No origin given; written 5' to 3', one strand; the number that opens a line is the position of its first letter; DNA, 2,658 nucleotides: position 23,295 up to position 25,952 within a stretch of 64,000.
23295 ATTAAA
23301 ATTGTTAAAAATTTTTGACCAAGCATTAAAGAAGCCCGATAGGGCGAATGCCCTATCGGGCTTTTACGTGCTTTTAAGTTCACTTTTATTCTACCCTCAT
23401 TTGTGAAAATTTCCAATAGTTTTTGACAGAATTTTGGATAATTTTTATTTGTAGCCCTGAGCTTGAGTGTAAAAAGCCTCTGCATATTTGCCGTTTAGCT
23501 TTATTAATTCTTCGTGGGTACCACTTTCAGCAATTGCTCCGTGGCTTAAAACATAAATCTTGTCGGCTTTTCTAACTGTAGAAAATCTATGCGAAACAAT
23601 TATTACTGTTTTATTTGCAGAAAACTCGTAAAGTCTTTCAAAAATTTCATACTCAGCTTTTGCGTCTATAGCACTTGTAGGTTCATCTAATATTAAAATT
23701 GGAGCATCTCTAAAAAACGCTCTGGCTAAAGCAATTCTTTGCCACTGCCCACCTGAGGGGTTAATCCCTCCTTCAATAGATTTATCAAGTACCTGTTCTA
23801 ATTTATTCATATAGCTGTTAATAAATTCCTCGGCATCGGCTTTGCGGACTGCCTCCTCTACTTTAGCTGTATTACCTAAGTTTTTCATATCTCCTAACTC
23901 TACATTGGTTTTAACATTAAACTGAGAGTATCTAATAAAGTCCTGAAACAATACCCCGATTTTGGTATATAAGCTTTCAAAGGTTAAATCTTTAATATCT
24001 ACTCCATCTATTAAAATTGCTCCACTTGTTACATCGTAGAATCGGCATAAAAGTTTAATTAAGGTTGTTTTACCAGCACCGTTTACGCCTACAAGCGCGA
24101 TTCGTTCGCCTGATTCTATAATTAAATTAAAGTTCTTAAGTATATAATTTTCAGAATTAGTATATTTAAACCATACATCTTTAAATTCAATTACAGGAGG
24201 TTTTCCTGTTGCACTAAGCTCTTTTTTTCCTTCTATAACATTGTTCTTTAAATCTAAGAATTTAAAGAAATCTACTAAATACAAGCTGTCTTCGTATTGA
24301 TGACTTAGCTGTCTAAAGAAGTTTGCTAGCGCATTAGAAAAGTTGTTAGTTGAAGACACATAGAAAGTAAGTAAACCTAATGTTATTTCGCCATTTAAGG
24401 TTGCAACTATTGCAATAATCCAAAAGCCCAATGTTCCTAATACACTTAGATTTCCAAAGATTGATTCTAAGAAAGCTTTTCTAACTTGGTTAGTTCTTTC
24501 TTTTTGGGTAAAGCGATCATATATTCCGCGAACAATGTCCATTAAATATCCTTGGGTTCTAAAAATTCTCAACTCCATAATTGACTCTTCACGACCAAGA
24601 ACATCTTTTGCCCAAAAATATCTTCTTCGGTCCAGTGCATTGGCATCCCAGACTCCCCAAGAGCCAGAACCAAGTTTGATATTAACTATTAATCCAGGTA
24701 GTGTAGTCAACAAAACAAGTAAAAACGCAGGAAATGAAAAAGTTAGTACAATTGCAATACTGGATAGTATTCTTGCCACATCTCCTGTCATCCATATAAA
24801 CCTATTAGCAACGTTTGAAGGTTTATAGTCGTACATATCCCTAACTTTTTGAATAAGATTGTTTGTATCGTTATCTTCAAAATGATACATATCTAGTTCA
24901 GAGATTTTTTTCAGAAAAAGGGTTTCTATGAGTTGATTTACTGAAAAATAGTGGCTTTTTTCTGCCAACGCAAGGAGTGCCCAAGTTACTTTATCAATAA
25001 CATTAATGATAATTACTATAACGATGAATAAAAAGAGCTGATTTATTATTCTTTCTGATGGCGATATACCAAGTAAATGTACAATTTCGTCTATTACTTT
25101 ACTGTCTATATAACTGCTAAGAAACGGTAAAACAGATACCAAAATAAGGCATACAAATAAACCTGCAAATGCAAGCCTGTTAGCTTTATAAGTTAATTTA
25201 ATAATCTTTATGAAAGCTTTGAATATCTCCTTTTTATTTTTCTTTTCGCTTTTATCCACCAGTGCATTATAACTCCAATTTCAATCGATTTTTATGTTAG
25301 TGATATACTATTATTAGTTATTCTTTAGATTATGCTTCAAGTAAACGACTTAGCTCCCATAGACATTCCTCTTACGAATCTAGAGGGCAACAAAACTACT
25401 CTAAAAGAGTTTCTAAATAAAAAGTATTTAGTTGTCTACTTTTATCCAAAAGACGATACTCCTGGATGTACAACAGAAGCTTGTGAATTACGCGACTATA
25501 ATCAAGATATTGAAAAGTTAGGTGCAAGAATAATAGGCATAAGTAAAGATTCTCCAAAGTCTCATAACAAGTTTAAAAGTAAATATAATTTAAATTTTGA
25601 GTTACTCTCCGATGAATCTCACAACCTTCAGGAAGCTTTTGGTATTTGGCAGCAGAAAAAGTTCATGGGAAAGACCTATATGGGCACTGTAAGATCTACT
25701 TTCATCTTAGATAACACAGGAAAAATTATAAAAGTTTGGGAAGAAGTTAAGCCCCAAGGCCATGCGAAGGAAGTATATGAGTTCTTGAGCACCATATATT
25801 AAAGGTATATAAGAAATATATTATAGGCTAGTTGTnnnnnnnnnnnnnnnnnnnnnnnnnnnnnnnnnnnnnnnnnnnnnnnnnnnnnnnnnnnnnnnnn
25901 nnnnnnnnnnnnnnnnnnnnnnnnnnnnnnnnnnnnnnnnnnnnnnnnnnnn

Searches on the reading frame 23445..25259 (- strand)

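Call 9: search_protein_families(library=pfam, proteins=[window:23445-25259:-], max_evalue=0.000001)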
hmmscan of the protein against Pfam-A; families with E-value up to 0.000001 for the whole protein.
window:23445-25259:- (604 aa): 3 families
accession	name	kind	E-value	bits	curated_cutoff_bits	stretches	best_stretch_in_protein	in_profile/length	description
PF00005.33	ABC_tran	-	2.7e-31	109.4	25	1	374-529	1-137/137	ABC transporter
PF13304.12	AAA_21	-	1e-09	39.3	27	0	507-557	243-298/304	AAA domain, putative AbiEii toxin, Type IV TA system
PF02463.25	SMC_N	-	4.5e-08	33.2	40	0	502-572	138-212/220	RecF/RecN/SMC N terminal domain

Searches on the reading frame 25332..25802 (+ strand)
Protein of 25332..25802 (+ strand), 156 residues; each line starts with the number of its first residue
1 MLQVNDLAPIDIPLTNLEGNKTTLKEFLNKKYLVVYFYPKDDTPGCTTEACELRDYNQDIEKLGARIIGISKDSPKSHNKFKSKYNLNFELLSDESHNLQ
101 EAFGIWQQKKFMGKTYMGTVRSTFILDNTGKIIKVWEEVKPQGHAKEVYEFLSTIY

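Call 10: search_protein_families(library=pfam, proteins=[window:25332-25802:+], max_evalue=0.000001)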
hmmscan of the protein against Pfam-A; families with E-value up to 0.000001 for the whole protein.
window:25332-25802:+ (156 aa): 2 families
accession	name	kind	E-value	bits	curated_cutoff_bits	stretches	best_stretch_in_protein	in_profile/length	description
PF00578.27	AhpC-TSA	-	1.7e-37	128.6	26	1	6-134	3-123/124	AhpC/TSA family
PF08534.16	Redoxin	-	4.4e-21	75.7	26.6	1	4-145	2-140/148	Redoxin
